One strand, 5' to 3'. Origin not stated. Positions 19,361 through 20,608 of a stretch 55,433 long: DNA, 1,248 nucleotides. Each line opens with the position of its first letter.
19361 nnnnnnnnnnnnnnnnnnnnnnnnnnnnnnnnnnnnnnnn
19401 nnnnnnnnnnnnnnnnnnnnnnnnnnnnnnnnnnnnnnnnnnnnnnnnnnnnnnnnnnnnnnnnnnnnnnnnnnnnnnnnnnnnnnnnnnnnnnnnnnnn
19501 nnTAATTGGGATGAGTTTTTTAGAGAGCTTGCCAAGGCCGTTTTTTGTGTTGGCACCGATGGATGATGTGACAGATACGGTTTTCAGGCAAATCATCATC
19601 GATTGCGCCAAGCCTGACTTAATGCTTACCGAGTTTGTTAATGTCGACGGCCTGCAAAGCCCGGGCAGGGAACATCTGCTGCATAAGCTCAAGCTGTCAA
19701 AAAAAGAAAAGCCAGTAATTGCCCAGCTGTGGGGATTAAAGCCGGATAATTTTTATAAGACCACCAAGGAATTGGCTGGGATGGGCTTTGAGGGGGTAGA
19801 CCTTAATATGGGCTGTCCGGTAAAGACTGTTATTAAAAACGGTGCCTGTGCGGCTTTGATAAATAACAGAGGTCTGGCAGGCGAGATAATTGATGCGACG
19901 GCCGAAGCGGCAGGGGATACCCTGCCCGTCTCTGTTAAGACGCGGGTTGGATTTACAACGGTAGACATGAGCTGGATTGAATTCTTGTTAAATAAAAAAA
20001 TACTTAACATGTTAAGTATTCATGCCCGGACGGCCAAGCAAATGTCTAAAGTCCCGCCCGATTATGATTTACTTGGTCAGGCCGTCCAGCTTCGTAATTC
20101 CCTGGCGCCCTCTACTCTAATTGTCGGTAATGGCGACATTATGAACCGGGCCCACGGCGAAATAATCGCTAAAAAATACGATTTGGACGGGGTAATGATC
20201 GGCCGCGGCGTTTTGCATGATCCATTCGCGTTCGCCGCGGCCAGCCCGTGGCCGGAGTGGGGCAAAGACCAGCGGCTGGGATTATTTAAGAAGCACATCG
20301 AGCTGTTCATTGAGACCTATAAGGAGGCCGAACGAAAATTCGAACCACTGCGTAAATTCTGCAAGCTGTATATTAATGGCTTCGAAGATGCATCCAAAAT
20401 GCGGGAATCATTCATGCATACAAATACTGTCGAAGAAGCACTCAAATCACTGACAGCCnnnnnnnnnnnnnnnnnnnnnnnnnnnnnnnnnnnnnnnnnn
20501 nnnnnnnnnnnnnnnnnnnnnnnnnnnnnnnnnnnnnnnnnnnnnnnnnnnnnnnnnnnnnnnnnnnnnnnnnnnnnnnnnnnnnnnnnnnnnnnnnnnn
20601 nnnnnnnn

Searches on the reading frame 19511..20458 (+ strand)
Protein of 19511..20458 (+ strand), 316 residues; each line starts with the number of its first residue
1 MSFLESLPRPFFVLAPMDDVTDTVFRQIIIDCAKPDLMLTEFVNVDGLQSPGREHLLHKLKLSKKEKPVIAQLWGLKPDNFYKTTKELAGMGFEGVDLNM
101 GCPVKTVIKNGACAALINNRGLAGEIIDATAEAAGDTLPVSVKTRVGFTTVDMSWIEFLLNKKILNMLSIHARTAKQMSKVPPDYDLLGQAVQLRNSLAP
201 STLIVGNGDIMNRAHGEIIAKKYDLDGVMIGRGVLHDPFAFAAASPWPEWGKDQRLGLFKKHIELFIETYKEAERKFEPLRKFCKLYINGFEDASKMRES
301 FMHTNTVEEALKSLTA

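Call 22: search_protein_families(library=pfam, proteins=[window:19511-20458:+])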
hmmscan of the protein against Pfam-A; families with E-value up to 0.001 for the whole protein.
window:19511-20458:+ (316 aa): 1 family
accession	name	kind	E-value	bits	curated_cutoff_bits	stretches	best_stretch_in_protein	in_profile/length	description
PF01207.24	Dus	-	3.3e-46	158.3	20.4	1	14-314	2-302/311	Dihydrouridine synthase (Dus)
